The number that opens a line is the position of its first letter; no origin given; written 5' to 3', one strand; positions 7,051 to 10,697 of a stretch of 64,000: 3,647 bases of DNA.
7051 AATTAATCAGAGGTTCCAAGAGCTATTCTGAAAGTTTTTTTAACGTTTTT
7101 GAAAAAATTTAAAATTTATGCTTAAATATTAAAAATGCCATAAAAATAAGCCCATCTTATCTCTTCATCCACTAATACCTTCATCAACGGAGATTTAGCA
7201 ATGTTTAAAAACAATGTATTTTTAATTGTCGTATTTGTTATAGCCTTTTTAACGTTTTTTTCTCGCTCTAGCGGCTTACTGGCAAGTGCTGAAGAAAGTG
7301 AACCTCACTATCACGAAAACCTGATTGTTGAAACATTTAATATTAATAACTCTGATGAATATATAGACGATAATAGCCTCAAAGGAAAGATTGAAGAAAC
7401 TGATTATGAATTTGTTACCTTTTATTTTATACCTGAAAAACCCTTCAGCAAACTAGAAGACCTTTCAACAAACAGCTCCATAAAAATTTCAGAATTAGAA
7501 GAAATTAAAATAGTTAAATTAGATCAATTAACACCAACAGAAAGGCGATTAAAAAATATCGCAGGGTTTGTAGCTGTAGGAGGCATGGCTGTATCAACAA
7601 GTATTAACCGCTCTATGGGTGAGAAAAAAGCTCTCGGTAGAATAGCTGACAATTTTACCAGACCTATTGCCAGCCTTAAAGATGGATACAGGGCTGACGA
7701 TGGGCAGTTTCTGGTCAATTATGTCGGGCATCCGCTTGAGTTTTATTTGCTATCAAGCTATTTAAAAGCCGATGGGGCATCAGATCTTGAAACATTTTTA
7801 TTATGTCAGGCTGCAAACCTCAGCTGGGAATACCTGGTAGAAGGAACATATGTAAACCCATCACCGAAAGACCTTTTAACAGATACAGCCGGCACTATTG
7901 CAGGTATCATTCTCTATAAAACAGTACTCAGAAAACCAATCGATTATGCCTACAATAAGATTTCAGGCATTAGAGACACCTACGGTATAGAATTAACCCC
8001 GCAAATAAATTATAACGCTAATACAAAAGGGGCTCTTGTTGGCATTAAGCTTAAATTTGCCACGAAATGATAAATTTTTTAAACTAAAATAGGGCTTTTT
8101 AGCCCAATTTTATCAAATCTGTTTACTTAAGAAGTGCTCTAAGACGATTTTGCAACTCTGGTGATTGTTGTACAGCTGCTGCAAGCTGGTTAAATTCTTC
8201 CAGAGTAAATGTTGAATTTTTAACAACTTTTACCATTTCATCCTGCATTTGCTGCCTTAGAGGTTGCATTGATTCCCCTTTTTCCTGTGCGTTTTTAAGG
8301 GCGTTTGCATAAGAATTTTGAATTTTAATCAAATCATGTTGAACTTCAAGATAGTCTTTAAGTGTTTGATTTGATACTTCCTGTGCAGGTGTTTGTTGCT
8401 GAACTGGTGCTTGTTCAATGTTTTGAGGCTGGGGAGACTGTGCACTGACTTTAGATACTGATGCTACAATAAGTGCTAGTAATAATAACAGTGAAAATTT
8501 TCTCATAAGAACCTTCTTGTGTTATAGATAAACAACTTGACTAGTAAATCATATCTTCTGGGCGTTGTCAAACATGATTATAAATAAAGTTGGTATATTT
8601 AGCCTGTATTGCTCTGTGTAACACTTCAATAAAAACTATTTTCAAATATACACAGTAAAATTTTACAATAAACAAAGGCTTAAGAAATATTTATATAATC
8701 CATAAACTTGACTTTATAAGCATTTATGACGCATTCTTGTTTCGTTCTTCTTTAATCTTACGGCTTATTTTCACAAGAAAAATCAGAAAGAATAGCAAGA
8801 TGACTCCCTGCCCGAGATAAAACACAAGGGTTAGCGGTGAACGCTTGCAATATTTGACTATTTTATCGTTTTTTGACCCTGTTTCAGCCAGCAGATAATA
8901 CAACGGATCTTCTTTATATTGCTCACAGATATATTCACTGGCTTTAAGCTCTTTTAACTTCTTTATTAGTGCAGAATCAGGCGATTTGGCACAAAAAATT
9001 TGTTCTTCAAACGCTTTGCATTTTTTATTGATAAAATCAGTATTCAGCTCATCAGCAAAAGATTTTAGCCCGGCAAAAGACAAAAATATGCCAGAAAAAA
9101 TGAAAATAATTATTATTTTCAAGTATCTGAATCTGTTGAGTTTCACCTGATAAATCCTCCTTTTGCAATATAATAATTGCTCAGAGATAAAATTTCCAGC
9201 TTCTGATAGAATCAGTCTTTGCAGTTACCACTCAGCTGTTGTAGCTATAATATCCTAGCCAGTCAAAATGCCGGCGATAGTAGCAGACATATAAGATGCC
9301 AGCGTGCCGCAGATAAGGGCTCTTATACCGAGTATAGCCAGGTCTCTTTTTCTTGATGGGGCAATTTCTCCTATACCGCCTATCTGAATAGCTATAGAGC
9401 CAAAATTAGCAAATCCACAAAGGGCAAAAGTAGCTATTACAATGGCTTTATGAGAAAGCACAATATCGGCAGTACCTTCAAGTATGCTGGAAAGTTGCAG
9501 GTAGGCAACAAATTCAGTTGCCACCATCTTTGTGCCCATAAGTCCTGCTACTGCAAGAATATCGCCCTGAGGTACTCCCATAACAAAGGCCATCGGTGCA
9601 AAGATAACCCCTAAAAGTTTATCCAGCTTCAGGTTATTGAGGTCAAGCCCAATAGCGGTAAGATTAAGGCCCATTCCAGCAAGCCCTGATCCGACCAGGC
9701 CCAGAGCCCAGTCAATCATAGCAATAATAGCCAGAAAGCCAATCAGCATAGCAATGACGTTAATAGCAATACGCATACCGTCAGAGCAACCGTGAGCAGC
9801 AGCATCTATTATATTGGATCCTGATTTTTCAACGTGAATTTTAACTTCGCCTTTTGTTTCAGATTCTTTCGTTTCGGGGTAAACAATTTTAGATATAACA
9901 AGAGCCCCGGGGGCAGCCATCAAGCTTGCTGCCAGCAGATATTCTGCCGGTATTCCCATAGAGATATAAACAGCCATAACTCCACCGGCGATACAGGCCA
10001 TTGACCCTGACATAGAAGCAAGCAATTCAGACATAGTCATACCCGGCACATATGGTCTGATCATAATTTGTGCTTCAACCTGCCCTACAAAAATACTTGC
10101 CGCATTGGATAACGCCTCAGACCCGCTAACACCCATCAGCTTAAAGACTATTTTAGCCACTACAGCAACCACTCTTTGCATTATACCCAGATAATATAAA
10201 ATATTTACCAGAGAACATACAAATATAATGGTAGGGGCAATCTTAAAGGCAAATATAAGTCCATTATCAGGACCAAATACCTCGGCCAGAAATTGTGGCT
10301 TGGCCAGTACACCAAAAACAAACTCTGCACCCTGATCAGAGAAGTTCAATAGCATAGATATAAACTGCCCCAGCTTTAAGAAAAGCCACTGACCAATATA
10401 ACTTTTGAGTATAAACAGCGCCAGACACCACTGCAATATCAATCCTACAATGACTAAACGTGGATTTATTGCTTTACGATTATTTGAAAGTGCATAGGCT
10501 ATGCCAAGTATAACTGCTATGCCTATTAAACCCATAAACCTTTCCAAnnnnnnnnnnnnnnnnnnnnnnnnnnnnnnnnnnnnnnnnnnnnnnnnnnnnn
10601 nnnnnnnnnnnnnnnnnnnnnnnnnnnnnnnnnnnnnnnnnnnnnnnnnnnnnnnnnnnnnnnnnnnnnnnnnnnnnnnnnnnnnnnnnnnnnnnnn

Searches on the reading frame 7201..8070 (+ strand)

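Call 41: search_protein_families(library=pfam, proteins=[window:7201-8070:+], max_evalue=0.0001)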
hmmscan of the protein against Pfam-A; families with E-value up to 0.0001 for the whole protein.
window:7201-8070:+ (289 aa): 2 families
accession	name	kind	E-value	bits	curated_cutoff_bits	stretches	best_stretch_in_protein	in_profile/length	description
PF13084.11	DUF3943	-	2.8e-10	40.5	27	1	162-241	1-81/108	Domain of unknown function (DUF3943)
PF04892.17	VanZ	-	3.8e-05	24.7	30.1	0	7-241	1-124/126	VanZ like family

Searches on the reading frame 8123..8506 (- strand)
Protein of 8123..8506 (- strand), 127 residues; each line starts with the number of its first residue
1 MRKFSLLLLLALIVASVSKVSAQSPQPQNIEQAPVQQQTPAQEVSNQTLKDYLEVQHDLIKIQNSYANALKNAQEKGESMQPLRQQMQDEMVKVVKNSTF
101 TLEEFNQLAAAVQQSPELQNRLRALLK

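Call 41: search_protein_families(library=pfam, proteins=[window:8123-8506:-], max_evalue=0.0001)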
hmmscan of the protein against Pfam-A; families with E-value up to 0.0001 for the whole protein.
window:8123-8506:- (127 aa): 1 family
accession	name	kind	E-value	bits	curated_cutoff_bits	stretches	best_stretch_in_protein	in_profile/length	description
PF13767.11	DUF4168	-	1.6e-08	35.9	25.8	1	45-121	1-94/95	Domain of unknown function (DUF4168)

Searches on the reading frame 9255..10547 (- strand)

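Call 41: search_protein_families(library=pfam, proteins=[window:9255-10547:-], max_evalue=0.0001)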
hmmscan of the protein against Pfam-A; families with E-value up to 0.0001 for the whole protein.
window:9255-10547:- (430 aa): 3 families
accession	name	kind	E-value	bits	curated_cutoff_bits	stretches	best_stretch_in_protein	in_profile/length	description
PF07662.18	Nucleos_tra2_C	-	1.6e-72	244.1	32.3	1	203-426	1-213/213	Na+ dependent nucleoside transporter C-terminus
PF01773.25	Nucleos_tra2_N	-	1.1e-23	84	27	1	8-80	1-73/74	Na+ dependent nucleoside transporter N-terminus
PF07670.19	Gate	-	4.4e-13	50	29.6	1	101-198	2-101/104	Nucleoside recognition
